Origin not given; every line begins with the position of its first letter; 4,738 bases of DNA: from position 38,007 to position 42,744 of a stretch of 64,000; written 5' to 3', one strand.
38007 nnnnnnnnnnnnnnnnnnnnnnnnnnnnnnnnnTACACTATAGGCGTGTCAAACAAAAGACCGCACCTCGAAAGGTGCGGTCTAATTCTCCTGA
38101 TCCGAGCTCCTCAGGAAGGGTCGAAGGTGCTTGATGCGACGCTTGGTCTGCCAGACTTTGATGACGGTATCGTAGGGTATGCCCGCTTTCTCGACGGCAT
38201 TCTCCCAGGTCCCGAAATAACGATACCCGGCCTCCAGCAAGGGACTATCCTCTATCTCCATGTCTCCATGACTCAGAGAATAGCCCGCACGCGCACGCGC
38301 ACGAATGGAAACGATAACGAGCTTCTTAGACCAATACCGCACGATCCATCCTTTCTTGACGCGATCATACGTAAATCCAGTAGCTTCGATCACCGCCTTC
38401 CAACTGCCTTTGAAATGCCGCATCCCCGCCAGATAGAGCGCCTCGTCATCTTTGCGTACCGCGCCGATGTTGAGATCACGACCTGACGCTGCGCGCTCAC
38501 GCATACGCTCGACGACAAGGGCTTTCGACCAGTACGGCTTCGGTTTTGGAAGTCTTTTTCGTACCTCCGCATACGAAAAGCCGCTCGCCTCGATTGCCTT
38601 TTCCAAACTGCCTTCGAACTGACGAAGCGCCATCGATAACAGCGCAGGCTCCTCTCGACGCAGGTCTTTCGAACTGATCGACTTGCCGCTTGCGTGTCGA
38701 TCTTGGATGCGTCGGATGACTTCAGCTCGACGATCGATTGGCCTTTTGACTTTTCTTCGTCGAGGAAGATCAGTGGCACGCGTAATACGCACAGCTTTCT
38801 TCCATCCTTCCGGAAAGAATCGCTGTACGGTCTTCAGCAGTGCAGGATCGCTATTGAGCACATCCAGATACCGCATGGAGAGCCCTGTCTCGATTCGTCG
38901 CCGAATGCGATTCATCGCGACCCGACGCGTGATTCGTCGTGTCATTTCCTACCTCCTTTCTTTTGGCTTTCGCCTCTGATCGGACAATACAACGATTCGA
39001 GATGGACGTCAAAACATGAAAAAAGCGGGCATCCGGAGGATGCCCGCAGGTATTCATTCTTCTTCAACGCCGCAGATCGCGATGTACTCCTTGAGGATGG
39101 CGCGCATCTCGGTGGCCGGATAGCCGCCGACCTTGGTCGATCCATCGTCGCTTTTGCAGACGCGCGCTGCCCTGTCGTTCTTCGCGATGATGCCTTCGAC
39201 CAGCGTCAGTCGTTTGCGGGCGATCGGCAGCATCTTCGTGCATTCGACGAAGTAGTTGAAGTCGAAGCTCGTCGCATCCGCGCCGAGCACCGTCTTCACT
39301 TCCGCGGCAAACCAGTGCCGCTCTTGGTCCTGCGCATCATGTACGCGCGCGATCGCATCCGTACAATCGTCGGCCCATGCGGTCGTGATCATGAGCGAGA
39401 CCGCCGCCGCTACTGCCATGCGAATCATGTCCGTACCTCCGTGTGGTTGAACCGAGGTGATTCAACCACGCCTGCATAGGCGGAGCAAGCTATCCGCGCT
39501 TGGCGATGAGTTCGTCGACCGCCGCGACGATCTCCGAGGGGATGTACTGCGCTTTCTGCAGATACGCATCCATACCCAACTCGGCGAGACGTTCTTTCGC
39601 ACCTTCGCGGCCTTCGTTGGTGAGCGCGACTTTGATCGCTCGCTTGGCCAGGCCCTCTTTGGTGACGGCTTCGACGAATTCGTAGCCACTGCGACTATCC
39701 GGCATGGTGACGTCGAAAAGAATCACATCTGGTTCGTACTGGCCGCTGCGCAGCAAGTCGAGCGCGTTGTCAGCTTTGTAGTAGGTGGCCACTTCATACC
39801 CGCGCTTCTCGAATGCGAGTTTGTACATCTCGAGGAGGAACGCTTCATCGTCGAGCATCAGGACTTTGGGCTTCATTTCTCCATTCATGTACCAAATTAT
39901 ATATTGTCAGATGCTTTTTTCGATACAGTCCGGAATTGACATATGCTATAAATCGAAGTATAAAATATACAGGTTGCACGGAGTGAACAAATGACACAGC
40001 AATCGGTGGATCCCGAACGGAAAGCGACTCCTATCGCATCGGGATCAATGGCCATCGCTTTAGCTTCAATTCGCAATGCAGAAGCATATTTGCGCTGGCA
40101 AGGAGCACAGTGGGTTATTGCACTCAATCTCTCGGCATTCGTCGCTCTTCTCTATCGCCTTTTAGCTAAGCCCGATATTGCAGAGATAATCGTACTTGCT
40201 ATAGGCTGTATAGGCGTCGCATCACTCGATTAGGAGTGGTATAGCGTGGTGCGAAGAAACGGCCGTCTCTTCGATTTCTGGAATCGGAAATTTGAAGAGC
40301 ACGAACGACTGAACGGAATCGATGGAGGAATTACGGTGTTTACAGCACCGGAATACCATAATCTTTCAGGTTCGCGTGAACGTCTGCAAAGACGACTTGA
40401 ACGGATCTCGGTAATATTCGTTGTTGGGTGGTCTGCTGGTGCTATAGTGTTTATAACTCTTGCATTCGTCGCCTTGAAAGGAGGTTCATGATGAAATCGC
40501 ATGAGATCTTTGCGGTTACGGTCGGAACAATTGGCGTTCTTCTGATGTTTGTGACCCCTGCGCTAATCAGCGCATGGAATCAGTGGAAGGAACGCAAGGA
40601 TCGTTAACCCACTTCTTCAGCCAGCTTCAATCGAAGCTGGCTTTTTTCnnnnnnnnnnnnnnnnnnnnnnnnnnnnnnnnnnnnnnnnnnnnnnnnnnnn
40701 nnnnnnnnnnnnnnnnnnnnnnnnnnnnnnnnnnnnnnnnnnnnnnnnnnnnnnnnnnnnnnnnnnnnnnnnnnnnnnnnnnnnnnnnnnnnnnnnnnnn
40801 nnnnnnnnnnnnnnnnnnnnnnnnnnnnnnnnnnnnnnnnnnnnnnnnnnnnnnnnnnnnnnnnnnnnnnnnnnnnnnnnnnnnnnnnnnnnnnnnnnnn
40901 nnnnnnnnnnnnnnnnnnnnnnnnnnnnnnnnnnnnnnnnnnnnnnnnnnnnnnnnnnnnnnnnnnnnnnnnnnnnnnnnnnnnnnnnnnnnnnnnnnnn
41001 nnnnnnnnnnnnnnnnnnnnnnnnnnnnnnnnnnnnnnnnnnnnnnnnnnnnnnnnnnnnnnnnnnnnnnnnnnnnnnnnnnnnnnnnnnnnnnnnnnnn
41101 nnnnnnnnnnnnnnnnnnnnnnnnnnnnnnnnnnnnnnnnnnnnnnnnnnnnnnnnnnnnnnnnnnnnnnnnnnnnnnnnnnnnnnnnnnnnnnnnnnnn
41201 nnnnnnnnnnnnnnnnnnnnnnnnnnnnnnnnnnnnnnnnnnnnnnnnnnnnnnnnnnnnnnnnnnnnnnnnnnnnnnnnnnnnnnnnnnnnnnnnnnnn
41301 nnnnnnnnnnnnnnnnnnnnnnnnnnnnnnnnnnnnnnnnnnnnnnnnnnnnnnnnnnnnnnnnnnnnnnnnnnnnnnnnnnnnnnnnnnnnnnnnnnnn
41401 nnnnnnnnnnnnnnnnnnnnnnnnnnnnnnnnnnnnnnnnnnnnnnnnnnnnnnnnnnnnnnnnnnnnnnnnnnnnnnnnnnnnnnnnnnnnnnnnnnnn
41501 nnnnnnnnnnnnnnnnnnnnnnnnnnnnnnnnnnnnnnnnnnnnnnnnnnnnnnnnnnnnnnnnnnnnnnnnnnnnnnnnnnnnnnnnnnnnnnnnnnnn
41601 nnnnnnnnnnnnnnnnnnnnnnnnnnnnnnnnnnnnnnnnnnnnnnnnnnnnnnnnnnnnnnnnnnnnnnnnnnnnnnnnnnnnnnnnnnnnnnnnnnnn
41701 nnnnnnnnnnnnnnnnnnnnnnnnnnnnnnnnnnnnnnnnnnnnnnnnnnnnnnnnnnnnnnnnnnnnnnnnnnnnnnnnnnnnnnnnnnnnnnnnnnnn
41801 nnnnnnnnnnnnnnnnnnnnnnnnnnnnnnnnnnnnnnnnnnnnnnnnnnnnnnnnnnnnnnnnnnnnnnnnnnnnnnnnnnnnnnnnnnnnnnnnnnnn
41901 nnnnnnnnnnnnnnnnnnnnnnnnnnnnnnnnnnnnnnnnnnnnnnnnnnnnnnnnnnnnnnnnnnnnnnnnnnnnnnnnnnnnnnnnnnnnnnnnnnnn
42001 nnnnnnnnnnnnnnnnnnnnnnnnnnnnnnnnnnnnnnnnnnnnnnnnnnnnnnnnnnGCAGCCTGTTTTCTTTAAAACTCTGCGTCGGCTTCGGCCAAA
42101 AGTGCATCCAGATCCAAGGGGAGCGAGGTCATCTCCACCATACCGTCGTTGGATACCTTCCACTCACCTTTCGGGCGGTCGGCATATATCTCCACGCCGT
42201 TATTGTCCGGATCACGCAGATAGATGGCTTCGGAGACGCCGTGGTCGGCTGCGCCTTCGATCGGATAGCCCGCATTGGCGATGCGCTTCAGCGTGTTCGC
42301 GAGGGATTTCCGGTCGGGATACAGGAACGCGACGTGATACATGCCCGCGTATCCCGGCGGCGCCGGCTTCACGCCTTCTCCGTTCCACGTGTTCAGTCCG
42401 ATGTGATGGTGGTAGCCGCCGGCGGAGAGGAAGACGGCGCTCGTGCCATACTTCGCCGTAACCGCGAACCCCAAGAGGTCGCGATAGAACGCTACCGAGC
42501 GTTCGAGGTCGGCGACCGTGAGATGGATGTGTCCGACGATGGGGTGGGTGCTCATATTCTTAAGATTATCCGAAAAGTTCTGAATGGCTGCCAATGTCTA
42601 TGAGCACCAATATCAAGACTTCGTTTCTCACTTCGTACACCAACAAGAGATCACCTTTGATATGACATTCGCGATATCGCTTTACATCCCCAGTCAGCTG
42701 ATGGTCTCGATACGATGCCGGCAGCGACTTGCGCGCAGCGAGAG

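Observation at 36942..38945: Orphan ParB-like (ParB N-domain plus HTH) gene followed by a basic protein made of four tandem 60-aa repeats - uncharacterised DNA-associated pair at the edge of an accessory island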

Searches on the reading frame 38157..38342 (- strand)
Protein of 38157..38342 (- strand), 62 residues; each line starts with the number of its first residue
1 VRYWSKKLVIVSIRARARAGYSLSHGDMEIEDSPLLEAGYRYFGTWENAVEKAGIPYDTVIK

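Call 58: search_solved_structures(query=A5, max_evalue=10, show_alignments=3)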
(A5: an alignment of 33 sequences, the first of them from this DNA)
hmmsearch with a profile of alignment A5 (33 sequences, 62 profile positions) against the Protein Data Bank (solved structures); distinct sequences matched with E-value up to 10: 22.
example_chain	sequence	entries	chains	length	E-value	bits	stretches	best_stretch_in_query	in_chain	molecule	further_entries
5lhe_A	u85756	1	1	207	0.12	15.7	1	16-61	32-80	N-(5'-phosphoribosyl)anthranilate isomerase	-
5lhf_A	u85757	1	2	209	0.13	15.6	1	16-61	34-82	N-(5'-phosphoribosyl)anthranilate isomerase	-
5w6g_H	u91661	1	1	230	0.18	15.1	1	16-48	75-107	6649 antibody heavy chain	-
8k3l_B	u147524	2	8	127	0.23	14.8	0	16-44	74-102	NB3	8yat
6zv3_A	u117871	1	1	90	0.27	14.6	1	13-54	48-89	Mediator of RNA polymerase II transcription subunit 26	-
1ots_C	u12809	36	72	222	0.31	14.4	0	16-44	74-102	Fab fragment (heavy chain) | Fab fragment, heavy chain | heavy chain of Fab fragment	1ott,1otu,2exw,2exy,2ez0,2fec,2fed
2h2p_C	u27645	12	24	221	0.31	14.4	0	16-44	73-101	FAB fragment, heavy chain | Fab fragment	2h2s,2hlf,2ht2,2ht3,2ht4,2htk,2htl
4v1d_A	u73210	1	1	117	0.4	14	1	16-46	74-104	SINGLE CHAIN ANTIBODY FRAGMENT LR, HEAVY CHAIN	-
9mmv_H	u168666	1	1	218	0.4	14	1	17-48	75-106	1D4 heavy chain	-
7zwf_B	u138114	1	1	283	0.45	13.9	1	15-45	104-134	32F3scFv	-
7urv_D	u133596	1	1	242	0.54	13.6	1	11-46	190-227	FMC63 single-chain variable fragment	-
4x0r_B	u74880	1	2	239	0.6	13.5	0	9-45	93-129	Interferon-induced GTP-binding protein Mx2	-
7aqy_D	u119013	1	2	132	0.76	13.1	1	16-57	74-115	Nanobody VSG2(NB11)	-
1mcp_H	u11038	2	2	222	0.88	13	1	21-45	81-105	IGA-KAPPA MCPC603 FAB (HEAVY CHAIN)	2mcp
8g2o_H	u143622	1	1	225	0.93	12.9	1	16-45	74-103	anti-ApoE-7C11 heavy chain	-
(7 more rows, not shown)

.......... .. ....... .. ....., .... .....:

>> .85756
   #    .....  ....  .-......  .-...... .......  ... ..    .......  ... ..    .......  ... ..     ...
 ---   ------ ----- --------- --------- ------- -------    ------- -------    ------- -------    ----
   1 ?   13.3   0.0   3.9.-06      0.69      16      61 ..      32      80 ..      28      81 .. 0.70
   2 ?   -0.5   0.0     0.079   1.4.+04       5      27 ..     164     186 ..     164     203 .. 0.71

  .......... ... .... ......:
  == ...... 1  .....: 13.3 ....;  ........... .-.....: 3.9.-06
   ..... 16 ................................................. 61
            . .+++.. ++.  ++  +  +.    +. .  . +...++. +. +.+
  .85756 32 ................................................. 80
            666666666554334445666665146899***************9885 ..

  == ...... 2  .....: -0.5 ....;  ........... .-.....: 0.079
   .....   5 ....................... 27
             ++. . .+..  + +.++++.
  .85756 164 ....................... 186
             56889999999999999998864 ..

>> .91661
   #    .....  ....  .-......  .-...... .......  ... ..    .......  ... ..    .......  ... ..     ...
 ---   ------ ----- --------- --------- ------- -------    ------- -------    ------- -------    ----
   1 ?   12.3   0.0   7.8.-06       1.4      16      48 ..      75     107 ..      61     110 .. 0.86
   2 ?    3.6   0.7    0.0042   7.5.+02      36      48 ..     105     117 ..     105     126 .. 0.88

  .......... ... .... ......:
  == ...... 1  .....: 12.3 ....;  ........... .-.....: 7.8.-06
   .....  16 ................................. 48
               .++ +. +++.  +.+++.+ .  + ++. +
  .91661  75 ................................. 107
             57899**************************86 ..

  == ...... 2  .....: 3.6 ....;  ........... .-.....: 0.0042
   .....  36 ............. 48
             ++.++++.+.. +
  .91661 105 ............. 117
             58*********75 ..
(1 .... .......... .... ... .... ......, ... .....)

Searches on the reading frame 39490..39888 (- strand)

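Call 8: search_protein_families(library=pfam, proteins=[window:39490-39888:-], max_evalue=0.01)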
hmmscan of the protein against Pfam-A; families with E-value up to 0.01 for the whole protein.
window:39490-39888:- (132 aa): 1 family
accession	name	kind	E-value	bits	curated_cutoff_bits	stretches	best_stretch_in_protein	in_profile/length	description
PF00072.30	Response_reg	-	2.2e-15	57.2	30.2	1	9-124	1-110/111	Response regulator receiver domain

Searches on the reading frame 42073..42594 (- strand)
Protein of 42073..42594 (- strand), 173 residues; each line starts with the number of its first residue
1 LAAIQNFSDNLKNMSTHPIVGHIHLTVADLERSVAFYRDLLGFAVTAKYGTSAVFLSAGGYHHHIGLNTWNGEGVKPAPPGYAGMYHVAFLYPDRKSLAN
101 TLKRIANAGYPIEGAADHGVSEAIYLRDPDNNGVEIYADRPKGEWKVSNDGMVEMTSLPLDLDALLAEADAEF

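Call 8: search_protein_families(library=pfam, proteins=[window:42073-42594:-], max_evalue=0.01)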
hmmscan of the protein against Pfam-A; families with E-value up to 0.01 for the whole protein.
window:42073-42594:- (173 aa): 7 families
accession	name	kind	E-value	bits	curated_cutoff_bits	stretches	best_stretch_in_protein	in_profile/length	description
PF00903.31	Glyoxalase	-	2.7e-18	66.9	20.6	1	20-136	2-121/121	Glyoxalase/Bleomycin resistance protein/Dioxygenase superfamily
PF22677.2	Ble-like_N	-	6e-07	29.6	24.5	1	22-47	4-29/41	Bleomycin resistance protein-like N-terminal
PF13669.12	Glyoxalase_4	-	7.2e-05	23.5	27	1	22-111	2-92/109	Glyoxalase/Bleomycin resistance protein/Dioxygenase superfamily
PF12681.13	Glyoxalase_2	-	0.00017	22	30.1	1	24-136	5-113/118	Glyoxalase-like domain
PF15528.11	Ntox23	-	0.0051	17.4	26.2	1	8-77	58-127/190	Bacterial toxin 23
PF18029.7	Glyoxalase_6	-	0.0055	17.8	23.6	1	24-134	3-103/106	Glyoxalase-like domain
PF13468.12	Glyoxalase_3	-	0.0093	16.5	25.1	0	22-66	3-36/176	Glyoxalase-like domain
